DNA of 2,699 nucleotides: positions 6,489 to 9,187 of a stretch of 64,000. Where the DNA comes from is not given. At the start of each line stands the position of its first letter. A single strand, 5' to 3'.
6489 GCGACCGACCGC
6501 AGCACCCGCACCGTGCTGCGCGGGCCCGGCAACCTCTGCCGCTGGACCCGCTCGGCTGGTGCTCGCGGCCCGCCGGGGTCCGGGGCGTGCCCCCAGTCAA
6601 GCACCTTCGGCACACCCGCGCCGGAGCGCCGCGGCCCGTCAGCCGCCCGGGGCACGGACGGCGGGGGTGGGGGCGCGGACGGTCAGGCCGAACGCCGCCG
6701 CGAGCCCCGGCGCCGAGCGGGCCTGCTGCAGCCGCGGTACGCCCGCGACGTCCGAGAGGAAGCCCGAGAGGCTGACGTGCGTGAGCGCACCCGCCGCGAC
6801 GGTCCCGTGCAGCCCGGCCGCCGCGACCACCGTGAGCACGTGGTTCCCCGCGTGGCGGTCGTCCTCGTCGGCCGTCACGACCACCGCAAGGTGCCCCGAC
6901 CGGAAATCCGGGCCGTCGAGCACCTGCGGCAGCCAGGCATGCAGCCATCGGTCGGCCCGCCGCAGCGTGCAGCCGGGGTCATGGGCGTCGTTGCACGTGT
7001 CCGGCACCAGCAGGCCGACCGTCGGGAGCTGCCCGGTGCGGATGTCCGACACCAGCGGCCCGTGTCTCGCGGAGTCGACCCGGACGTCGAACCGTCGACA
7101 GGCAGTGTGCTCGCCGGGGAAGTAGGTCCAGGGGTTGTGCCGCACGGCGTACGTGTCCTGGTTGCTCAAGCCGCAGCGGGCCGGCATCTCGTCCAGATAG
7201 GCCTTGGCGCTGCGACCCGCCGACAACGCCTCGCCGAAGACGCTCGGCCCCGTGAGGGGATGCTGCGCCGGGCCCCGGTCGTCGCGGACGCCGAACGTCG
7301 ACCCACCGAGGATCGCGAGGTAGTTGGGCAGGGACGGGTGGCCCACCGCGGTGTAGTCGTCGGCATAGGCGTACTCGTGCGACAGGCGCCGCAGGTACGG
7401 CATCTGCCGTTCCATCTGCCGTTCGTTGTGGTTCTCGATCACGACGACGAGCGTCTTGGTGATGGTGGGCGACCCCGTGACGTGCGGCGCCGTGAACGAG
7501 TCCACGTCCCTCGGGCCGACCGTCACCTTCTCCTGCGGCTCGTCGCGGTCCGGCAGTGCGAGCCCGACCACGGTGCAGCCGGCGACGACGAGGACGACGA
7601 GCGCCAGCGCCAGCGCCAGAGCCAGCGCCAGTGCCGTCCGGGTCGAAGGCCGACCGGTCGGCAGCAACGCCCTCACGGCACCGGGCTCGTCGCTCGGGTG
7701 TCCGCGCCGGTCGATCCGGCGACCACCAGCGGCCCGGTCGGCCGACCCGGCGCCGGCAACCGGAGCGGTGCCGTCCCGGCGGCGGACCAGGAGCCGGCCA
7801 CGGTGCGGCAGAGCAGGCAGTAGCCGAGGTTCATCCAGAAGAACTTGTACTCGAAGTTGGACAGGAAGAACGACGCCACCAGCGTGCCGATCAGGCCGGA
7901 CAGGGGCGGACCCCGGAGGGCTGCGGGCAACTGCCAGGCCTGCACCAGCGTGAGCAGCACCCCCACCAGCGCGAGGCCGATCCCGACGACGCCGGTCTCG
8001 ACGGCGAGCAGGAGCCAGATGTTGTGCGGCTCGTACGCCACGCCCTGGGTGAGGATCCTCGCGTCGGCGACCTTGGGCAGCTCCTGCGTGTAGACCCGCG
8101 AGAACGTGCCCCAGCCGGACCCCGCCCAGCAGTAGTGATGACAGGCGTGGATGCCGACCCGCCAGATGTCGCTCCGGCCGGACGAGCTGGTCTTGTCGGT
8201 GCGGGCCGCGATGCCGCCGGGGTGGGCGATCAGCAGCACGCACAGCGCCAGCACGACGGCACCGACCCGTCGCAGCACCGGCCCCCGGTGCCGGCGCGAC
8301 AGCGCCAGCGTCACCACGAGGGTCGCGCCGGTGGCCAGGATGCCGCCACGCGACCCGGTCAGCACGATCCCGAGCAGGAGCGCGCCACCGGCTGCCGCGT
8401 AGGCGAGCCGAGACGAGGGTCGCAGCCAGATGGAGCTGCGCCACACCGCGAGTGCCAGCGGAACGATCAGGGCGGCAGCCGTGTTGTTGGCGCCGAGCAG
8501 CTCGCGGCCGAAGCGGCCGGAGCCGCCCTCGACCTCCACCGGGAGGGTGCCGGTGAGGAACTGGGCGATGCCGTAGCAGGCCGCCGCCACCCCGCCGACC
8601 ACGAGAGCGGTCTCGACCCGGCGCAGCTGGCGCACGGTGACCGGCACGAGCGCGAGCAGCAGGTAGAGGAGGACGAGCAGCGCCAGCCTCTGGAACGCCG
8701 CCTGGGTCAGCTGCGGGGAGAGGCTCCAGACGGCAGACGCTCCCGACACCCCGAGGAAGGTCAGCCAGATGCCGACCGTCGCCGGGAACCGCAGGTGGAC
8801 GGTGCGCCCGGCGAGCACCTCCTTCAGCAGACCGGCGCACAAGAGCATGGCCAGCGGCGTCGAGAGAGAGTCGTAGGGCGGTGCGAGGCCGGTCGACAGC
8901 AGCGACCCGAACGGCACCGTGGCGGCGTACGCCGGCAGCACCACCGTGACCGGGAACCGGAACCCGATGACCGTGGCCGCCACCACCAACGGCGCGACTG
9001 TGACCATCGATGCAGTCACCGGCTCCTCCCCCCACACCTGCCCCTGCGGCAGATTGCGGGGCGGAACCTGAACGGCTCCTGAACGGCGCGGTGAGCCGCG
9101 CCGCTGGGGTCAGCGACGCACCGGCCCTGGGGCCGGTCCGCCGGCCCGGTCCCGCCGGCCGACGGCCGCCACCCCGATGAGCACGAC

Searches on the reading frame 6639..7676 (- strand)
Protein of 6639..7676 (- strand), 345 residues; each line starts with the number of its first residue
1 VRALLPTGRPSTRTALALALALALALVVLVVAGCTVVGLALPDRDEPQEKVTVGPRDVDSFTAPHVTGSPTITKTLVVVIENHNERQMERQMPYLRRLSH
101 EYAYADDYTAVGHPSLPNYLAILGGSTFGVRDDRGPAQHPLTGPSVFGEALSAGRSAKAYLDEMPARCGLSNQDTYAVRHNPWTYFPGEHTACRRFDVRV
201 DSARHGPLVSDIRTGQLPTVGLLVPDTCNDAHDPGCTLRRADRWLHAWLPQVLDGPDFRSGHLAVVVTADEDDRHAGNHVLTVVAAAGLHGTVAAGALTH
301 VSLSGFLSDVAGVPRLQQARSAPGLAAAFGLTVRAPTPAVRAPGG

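Call 69: search_protein_families(library=pfam, proteins=[window:6639-7676:-], max_evalue=0.00001)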
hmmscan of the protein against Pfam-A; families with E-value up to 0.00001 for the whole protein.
window:6639-7676:- (345 aa): 1 family
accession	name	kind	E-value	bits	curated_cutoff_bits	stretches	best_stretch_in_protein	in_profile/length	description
PF04185.19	Phosphoesterase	-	2.9e-15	56.7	23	1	89-274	104-292/356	Phosphoesterase family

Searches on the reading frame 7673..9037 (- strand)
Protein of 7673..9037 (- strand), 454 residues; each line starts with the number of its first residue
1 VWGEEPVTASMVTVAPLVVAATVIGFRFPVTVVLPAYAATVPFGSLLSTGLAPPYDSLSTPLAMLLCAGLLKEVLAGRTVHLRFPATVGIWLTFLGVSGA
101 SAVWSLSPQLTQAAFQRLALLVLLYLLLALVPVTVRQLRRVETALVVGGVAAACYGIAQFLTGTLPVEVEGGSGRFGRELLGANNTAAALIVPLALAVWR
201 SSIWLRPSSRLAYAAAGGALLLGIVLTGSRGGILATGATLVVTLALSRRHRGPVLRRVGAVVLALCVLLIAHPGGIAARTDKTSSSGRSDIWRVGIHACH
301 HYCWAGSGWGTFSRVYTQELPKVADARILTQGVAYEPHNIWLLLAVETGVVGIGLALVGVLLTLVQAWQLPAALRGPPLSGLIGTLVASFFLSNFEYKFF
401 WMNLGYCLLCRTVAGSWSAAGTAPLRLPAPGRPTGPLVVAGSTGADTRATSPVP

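Call 69: search_protein_families(library=pfam, proteins=[window:7673-9037:-], max_evalue=0.00001)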
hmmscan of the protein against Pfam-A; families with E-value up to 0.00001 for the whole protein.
window:7673-9037:- (454 aa): 1 family
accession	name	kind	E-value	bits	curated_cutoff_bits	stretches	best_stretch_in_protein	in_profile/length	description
PF04932.20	Wzy_C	-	5.8e-18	65.5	31.7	1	219-355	5-147/149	O-Antigen ligase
